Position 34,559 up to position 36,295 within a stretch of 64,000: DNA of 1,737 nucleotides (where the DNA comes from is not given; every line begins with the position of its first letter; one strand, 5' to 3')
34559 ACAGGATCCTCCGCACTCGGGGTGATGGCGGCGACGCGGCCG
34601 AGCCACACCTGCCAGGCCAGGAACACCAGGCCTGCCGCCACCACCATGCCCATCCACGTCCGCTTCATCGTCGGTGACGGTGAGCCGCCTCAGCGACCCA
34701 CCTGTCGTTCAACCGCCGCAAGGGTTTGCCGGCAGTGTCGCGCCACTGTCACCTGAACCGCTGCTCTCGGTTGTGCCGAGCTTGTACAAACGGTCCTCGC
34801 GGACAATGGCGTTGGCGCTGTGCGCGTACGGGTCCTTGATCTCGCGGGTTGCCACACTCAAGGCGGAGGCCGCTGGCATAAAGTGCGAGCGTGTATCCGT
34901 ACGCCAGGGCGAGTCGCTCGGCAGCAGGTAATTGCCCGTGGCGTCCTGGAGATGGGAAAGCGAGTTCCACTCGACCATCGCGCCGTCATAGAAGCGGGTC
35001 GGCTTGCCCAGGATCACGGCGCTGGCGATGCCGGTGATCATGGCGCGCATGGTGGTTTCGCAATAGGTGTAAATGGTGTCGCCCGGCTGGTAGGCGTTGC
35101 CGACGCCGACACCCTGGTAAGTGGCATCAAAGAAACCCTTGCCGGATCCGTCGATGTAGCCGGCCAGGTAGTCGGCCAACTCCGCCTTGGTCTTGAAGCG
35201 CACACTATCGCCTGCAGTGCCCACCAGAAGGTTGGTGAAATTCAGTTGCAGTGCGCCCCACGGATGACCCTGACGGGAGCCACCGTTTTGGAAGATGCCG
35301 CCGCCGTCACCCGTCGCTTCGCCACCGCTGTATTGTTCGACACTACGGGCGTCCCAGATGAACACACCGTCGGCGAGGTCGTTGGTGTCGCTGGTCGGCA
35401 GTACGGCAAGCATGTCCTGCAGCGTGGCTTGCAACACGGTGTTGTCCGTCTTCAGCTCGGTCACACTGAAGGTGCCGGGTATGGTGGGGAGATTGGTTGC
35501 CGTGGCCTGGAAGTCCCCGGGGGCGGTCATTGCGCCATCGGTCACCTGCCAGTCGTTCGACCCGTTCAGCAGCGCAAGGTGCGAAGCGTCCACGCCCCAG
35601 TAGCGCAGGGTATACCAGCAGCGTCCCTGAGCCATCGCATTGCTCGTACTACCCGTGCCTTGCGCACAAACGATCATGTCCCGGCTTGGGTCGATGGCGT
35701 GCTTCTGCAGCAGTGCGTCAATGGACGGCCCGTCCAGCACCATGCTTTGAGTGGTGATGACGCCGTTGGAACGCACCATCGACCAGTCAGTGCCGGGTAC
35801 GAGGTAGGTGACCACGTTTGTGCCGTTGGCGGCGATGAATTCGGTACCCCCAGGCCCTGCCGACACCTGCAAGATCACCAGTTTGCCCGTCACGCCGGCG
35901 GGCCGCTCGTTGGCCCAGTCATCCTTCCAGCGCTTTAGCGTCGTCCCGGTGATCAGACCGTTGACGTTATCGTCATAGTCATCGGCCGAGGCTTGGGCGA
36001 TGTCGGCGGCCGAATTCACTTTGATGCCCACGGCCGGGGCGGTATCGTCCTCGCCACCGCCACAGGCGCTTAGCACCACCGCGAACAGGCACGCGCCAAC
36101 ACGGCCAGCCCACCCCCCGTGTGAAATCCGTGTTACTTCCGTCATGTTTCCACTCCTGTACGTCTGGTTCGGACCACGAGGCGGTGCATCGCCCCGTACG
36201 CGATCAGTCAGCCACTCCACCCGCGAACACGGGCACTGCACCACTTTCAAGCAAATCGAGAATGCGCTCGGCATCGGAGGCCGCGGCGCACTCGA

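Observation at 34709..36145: Tandem-rhodanese lipoprotein ending in a SoxY-like swinging-arm Cys-Gly-Gly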

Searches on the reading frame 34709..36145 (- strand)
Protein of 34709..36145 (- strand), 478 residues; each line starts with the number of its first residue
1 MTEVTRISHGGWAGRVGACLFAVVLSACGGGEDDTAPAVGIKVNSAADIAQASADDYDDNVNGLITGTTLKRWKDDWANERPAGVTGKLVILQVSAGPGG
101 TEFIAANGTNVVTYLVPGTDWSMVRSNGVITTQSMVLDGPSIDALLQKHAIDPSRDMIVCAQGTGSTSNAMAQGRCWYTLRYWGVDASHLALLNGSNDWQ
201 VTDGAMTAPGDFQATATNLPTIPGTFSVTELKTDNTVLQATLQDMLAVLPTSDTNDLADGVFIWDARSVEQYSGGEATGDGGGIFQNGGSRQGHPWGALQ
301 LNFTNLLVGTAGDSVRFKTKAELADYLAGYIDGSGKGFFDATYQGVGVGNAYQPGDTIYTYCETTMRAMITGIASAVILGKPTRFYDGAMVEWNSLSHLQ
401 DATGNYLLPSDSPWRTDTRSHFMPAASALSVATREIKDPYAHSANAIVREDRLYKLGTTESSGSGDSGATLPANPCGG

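Call 3: search_protein_families(library=pfam, proteins=[window:34709-36145:-], max_evalue=1)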
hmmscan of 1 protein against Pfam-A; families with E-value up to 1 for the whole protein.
window:34709-36145:- (478 aa): 1 family
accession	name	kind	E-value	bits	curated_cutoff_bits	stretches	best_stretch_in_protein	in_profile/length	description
PF00581.25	Rhodanese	-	5.8e-05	23.9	22.2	1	263-395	16-101/102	Rhodanese-like domain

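Call 4: search_protein_families(library=ncbifam, proteins=[window:34709-36145:-], max_evalue=1)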
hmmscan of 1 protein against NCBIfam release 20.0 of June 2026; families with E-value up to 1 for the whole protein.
window:34709-36145:- (478 aa): 2 families
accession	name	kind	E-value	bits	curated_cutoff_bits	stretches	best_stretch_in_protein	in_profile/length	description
NF040901.1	SeO3_TeO2_ExtH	equivalog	1.5e-25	90.1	200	1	23-403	19-360/430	selenite/tellurite reduction operon rhodanese-like protein ExtH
NF047652.1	NGO1151_fam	equivalog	0.18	12.1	50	1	228-261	14-47/81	NGO1151 family protein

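Call 8: find_homologous_proteins(query=window:34709-36145:-, max_evalue=0.00001)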
Query window:34709-36145:- (478 aa): 627 proteins with E <= 0.00001 among 8000 candidates; the best 120 are listed.
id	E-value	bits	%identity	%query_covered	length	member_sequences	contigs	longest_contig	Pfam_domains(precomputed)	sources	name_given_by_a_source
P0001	2.4e-295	998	100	92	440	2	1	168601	-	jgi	jgi:3-mercaptopyruvate sulfurtransferase SseA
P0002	3.6e-232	789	74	100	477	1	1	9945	-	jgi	jgi:thiosulfate/3-mercaptopyruvate sulfurtransferase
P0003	2.4e-202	691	65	100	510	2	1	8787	-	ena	-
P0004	3.1e-189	648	66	95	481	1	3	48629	-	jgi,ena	-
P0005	5.4e-187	640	65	97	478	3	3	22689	-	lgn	-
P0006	6.7e-186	637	65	92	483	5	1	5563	-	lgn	-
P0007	1.7e-185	636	65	97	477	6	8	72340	PF00581.26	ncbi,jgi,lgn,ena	jgi:Rhodanese-related sulfurtransferase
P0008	3.2e-185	635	65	97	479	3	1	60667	-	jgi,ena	-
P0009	5.6e-183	627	60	99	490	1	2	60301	-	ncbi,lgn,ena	ncbi:MAG: hypothetical protein ACFCUJ_01080 [Thiotrichales bacterium]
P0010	5.7e-183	627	63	94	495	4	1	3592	-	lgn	-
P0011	1.4e-182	626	66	92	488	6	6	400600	-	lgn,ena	-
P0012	2.1e-181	622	61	96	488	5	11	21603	-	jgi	jgi:3-mercaptopyruvate sulfurtransferase SseA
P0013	4.2e-180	618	65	92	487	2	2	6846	-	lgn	-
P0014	4.4e-180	618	62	93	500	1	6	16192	-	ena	-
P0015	1.3e-179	616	63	96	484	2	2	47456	-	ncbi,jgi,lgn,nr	ncbi:MAG: sulfurtransferase [Chromatiales bacterium]|jgi:3-mercaptopyruvate sulfurtransferase SseA|n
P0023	9.1e-178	610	62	99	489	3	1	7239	PF00581.26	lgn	-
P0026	4.8e-177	608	64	97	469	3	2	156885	PF00581.26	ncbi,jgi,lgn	-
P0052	8.4e-171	587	62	92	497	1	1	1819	PF00581.26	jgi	-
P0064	2.0e-169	582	59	97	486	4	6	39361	PF00581.26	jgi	jgi:3-mercaptopyruvate sulfurtransferase SseA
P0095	8.5e-166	571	58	94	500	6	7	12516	PF00581.26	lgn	-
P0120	6.0e-164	564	58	94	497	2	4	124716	PF00581.26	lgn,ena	-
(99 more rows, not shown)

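Call 20: search_solved_structures(query=window:34709-36145:-, max_evalue=1, show_alignments=2)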
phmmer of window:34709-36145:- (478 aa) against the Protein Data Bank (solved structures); distinct sequences matched with E-value up to 1: 0.

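Call 23: search_protein_representatives(protein=window:34709-36145:-)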
Query: 478 residues. Proteins with E-value up to 0.001 (for the whole library): 264; up to 1e-10: 162; up to 1e-30: 73. The best 150 are listed.
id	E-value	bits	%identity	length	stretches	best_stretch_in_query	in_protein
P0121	2.1e-152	524.7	61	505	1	22-478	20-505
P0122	7.2e-124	430.6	51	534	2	9-283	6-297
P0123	2.5e-108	379.3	50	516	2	19-421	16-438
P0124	2.6e-106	372.7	50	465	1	19-477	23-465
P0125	1.6e-101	356.9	52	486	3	48-404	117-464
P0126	3.1e-101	355.9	58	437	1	19-330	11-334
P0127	1.1e-98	347.6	63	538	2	23-287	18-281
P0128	9.3e-93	328.0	49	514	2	260-458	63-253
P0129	1.5e-91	324.0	50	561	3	97-308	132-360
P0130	4.5e-91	322.5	47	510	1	10-477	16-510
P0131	5.6e-90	318.8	49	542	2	16-420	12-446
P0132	8.9e-89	314.9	43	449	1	13-457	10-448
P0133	4.9e-88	312.4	65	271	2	285-478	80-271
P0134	2.5e-83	296.9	63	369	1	15-274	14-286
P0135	2.5e-82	293.6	43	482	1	18-478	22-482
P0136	1.3e-76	274.8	44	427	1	23-455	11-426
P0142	6.6e-66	239.5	36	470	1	18-456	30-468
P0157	1.4e-48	182.3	34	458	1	40-478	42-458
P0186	2.9e-35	138.4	36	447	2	48-250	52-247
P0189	1.2e-34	136.4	35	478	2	36-205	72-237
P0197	3.3e-30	121.8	34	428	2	42-274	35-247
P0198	6.5e-30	120.8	35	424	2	24-251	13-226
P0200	5.0e-29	117.8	34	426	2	37-197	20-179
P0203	4.8e-28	114.6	34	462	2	48-242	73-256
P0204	8.5e-28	113.8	29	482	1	46-478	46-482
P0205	2.9e-27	112.0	32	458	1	48-456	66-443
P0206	7.9e-27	110.6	34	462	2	48-275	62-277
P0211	1.4e-25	106.5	33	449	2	38-220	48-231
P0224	9.6e-20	87.2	34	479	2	50-248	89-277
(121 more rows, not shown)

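Call 25: search_protein_families(library=ncbifam, proteins=[P0197, P0205, P0203, P0206, P0211, P0224, P0198, P0200, P0186, P0189], max_evalue=1e-10)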
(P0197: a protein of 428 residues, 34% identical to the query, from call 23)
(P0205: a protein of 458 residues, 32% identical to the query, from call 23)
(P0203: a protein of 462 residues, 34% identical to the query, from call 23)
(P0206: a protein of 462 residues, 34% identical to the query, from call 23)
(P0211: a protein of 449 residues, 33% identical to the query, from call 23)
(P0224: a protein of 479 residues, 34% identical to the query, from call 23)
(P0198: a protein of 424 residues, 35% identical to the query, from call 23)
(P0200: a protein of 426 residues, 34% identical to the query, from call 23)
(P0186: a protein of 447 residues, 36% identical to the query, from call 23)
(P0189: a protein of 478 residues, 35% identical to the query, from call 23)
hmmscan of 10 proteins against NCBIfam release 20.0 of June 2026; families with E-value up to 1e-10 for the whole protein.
P0197 (428 aa): 1 family
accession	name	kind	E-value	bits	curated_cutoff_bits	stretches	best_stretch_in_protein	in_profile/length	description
NF040901.1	SeO3_TeO2_ExtH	equivalog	3.1e-19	69.3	200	1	34-353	38-353/430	selenite/tellurite reduction operon rhodanese-like protein ExtH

P0205 (458 aa): 1 family
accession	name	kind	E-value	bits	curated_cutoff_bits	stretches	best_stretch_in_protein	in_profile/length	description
NF040901.1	SeO3_TeO2_ExtH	equivalog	5.3e-16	58.6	200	1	82-211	45-168/430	selenite/tellurite reduction operon rhodanese-like protein ExtH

P0203 (462 aa): 2 families
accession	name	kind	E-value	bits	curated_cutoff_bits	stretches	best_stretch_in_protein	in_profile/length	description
NF008557.0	PRK11493.1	equivalog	2.5e-15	56.3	250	1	171-382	79-272/281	3-mercaptopyruvate sulfurtransferase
NF040901.1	SeO3_TeO2_ExtH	equivalog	1.3e-12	47.5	200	1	87-385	43-352/430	selenite/tellurite reduction operon rhodanese-like protein ExtH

P0206 (462 aa): 1 family
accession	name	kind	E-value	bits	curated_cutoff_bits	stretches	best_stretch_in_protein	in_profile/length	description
NF040901.1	SeO3_TeO2_ExtH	equivalog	7.9e-17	61.4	200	1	72-400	39-378/430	selenite/tellurite reduction operon rhodanese-like protein ExtH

P0211 (449 aa): 1 family
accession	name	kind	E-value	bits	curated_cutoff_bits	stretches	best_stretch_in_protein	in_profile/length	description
NF040901.1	SeO3_TeO2_ExtH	equivalog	3.3e-14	52.7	200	1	72-408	43-395/430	selenite/tellurite reduction operon rhodanese-like protein ExtH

P0224 (479 aa): 1 family
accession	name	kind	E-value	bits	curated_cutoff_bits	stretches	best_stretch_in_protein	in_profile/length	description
NF040901.1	SeO3_TeO2_ExtH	equivalog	3.6e-13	49.3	200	1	156-404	96-353/430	selenite/tellurite reduction operon rhodanese-like protein ExtH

P0198 (424 aa): 1 family
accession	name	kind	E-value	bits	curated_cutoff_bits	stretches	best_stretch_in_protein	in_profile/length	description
NF040901.1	SeO3_TeO2_ExtH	equivalog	1.7e-11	43.8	200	0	36-349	38-351/430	selenite/tellurite reduction operon rhodanese-like protein ExtH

P0200 (426 aa): 1 family
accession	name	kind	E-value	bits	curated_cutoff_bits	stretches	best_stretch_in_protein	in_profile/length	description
NF040901.1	SeO3_TeO2_ExtH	equivalog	3.5e-16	59.2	200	1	43-382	41-393/430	selenite/tellurite reduction operon rhodanese-like protein ExtH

P0186 (447 aa): 1 family
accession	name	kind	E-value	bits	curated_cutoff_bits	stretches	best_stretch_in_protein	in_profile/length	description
NF040901.1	SeO3_TeO2_ExtH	equivalog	1.3e-18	67.2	200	1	68-390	45-379/430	selenite/tellurite reduction operon rhodanese-like protein ExtH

P0189 (478 aa): 1 family
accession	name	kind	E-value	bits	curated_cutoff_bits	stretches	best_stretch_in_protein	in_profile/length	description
NF040901.1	SeO3_TeO2_ExtH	equivalog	5.8e-14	51.9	200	1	96-421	41-378/430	selenite/tellurite reduction operon rhodanese-like protein ExtH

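Call 29: find_related_loci(query=A1, collection=genome_contigs, flank=10000)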
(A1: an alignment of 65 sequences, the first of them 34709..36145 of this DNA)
Query A1 (478 aa) in genome_contigs; peptide patterns used: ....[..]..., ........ (x = any residue, [..] = any of these).
154 stretches matched a pattern; 141 encode a relative of the query (tblastn E <= 1e-3); the best 80 are kept; 80 distinct loci.
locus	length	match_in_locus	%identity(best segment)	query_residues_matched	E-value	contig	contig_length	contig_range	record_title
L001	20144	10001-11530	65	1-478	0e+0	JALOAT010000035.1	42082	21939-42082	MAG: Gammaproteobacteria bacterium isolate SO_2017_LW2 bin 39 scaffold_2058_c1_LW138R_2017, whole genome shotgun sequenc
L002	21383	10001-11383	65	16-478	0e+0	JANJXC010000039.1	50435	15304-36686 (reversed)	MAG: Gammaproteobacteria bacterium isolate RS263_metabat.bin.44 RS263_k141_232225, whole genome shotgun sequence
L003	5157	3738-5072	66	41-478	0e+0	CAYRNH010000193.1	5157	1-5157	MAG TPA_asm: uncultured Thiotrichaceae bacterium isolate SRP214966_co3_394 genome assembly, contig: NODE_32238_length_51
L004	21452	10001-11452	60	16-478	0e+0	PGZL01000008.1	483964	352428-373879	MAG: Gammaproteobacteria bacterium HGW-Gammaproteobacteria-1 bjp_ig2102_scaffold_234, whole genome shotgun sequence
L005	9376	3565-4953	63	22-478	0e+0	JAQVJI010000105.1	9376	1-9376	MAG: Chromatiales bacterium isolate STE_6 NODE_19309_length_9376_cov_9.190831_Sandtown_E, whole genome shotgun sequence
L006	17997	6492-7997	59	1-478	0e+0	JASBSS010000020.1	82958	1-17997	MAG: Thiogranum sp. isolate BWSM_145 k141_834863, whole genome shotgun sequence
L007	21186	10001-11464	62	1-478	0e+0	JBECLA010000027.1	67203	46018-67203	MAG: Thiohalomonadales bacterium isolate ETDI94 k127_1478251, whole genome shotgun sequence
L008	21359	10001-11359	64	16-478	0e+0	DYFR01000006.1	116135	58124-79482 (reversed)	MAG TPA_asm: Thiohalomonas denitrificans isolate BE2011_63_42 Afr_mines_BE2011_53_length_116135_cov_17_553377, whole gen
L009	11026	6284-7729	60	19-478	2e-178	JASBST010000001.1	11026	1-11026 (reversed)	MAG: Thiogranum sp. isolate BWSM_146 k141_1745870, whole genome shotgun sequence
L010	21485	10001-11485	60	1-474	5e-176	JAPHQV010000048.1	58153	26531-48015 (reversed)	MAG: Gammaproteobacteria bacterium isolate N1D-Bin_12 c_000001298665, whole genome shotgun sequence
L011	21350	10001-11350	61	24-478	9e-176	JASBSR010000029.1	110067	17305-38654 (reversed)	MAG: Gammaproteobacteria bacterium isolate BWSM_144 k141_122374, whole genome shotgun sequence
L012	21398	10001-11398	61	33-478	3e-175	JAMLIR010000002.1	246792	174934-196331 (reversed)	MAG: Burkholderiaceae bacterium isolate ACE_NR_PROT22 ACE_NR_PROT22_2, whole genome shotgun sequence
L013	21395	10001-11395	60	32-478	1e-174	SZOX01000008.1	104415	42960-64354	Betaproteobacteria bacterium PRO1 ZYPT4scaffold_92, whole genome shotgun sequence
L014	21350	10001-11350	61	41-477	8e-174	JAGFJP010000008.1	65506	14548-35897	MAG: Thiogranum sp. isolate mag.26 k127_1447564, whole genome shotgun sequence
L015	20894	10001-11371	60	16-457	2e-173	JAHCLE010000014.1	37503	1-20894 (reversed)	MAG: Burkholderiales bacterium isolate TGS_PRO46 PRO46_14, whole genome shotgun sequence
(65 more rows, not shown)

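Call 38: predict_structure(alignment_id=A1)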
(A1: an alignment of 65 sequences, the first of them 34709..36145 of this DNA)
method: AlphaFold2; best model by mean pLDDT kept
length: 478 residues; sequences in the alignment: 65
mean_pLDDT: 88.2   pTM: 0.87
mean pLDDT of the five models: 88.2, 88.0, 87.1, 86.9, 85.3
residues with pLDDT >= 90: 353; 70-90: 57; 50-70: 38; < 50: 30
segments of 3 or more residues with pLDDT < 50: 1-8, 460-478
pLDDT, mean of each block of 10 residues (from residue 1): 47 65 62 68 95 96 97 97 97 97 95 97 95 93 98 98 96 97 98 97 95 97 94 95 96 96 93 73 60 92 92 85 98 95 94 97 83 98 90 89 94 95 86 93 95 80 43 42
secondary structure, 60 per line:
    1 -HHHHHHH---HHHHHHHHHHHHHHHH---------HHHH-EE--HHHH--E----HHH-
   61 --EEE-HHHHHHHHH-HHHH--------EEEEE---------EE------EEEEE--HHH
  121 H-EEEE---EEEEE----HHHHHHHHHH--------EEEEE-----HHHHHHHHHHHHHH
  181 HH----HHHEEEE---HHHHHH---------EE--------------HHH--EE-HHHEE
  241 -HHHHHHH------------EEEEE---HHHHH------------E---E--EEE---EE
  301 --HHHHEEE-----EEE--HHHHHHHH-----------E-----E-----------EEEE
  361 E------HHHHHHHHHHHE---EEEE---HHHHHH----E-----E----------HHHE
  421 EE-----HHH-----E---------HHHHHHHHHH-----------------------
elements in order: H2-8 H12-27 H37-40 H46-49 E63-65 H67-75 H77-80 E89-93 E111-115 H118-121 E123-126 E130-134 H139-148 E157-161 H167-182 E190-193 H197-202 H242-248 E261-265 H269-273 E293-295 H303-306 E307-309 E315-317 H320-327 E357-361 H368-378 E383-386 H390-395 E420-422 H446-455

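Call 44: fold_search(model_id=the predicted structure, library=pdb)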
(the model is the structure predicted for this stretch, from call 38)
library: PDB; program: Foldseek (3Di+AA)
matches with E <= 10: 75; with E <= 0.001: 35
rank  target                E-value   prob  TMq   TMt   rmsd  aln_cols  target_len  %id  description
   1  8q5z                  1.3e-10  1.00  0.43  0.67   6.3       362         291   17  Crystal structure of bovine Thiosulfate sulfurtransferase (released 2023-09-20)
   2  3hzu                  2.1e-10  1.00  0.40  0.62   6.4       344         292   18  Crystal structure of probable thiosulfate sulfurtransferase SSEA (rhodanese) from Mycobacterium tuberculosis (released 2009-07-07)
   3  3aay_B                2.6e-10  1.00  0.43  0.70   5.2       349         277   14  Crystal structure of probable thiosulfate sulfurtransferase CYSA3 (RV3117) from Mycobacterium tuberculosis: orthorhomb (released 2009-12-08)
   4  1e0c                  4.3e-10  1.00  0.42  0.71   5.3       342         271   14  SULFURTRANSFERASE FROM AZOTOBACTER VINELANDII (released 2000-05-08)
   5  3aay_A                5.9e-10  1.00  0.42  0.69   5.5       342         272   15  Crystal structure of probable thiosulfate sulfurtransferase CYSA3 (RV3117) from Mycobacterium tuberculosis: orthorhomb (released 2009-12-08)
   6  1rhd                  1.1e-09  1.00  0.43  0.67   6.4       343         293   16  STRUCTURE OF BOVINE LIVER RHODANESE. I. STRUCTURE DETERMINATION AT 2.5 ANGSTROMS RESOLUTION AND A COMPARISON OF THE CONF (released 1978-01-16)
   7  3aax_B                1.3e-09  1.00  0.42  0.69   7.0       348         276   15  Crystal structure of probable thiosulfate sulfurtransferase cysa3 (RV3117) from Mycobacterium tuberculosis: monoclinic (released 2009-12-08)
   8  3aax_A                1.4e-09  1.00  0.44  0.72   5.5       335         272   14  Crystal structure of probable thiosulfate sulfurtransferase cysa3 (RV3117) from Mycobacterium tuberculosis: monoclinic (released 2009-12-08)
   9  3hwi_B                2.9e-09  1.00  0.42  0.70   5.8       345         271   16  Crystal structure of probable thiosulfate sulfurtransferase Cysa2 (Rhodanese-like protein) from Mycobacterium tubercul (released 2009-06-30)
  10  8k55_A                3.1e-09  1.00  0.43  0.66   6.4       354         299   19  Crystal structure of sulfur transferase from Frondihabitans sp. PAMC28461 crystallized in the P1 space group (released 2024-04-24)
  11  5wqj_B                6.0e-09  1.00  0.44  0.68   6.1       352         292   15  Crystal structure of 3-Mercaptopyruvate Sulfurtransferase(3MST) in complex with compound1 (released 2017-09-06)
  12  8k55_B                6.0e-09  1.00  0.41  0.64   5.8       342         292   19  Crystal structure of sulfur transferase from Frondihabitans sp. PAMC28461 crystallized in the P1 space group (released 2024-04-24)
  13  5wqk_B                6.8e-09  1.00  0.45  0.70   4.6       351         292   14  Crystal structure of 3-Mercaptopyruvate Sulfurtransferase(3MST) in complex with compound1 (released 2017-09-06)
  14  5wqj_A                8.7e-09  1.00  0.44  0.69   4.8       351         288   15  Crystal structure of 3-Mercaptopyruvate Sulfurtransferase(3MST) in complex with compound1 (released 2017-09-06)
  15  8agf                  9.2e-09  1.00  0.42  0.66   6.8       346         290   17  Crystal structure of human Thiosulfate sulfurtransferase amino acids 2-297 (released 2022-09-14)
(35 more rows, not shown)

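Call 80: find_encoding_contigs(protein=P0132, flank=8000, max_places=3)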
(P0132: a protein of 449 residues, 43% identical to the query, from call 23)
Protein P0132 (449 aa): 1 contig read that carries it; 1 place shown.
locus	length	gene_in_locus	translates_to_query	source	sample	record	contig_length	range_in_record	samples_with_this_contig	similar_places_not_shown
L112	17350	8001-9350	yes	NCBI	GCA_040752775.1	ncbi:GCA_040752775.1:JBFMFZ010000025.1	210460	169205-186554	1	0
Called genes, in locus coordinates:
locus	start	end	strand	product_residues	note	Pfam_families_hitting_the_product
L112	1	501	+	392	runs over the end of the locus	-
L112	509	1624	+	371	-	PF13439:Glyco_transf_4, PF13477:Glyco_trans_4_2, PF20706:GT4-conflict (faint), PF13579:Glyco_trans_4_4, PF00534:Glycos_transf_1, PF13692:Glyco_trans_1_4, PF13524:Glyco_trans_1_2 (weak)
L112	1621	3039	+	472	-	PF13727:CoA_binding_3, PF02397:Bac_transf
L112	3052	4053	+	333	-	PF01073:3Beta_HSD, PF01370:Epimerase, PF02719:Polysacc_synt_2, PF04321:RmlD_sub_bind, PF05368:NmrA, PF13460:NAD_binding_10, PF16363:GDP_Man_Dehyd, PF07993:NAD_binding_4 (weak)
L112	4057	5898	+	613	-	PF13522:GATase_6, PF13537:GATase_7, PF01380:SIS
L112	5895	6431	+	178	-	PF04751:DarP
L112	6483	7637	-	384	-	-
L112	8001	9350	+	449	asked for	-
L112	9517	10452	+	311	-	PF00698:Acyl_transf_1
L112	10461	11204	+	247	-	PF00106:adh_short, PF08659:KR, PF13561:adh_short_C2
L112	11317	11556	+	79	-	PF14573:PP-binding_2 (weak), PF00550:PP-binding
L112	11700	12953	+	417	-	PF00109:ketoacyl-synt, PF02801:Ketoacyl-synt_C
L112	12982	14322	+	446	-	PF04715: (weak), PF00425:Chorismate_bind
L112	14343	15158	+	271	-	PF01063:Aminotran_4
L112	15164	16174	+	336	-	PF02618:YceG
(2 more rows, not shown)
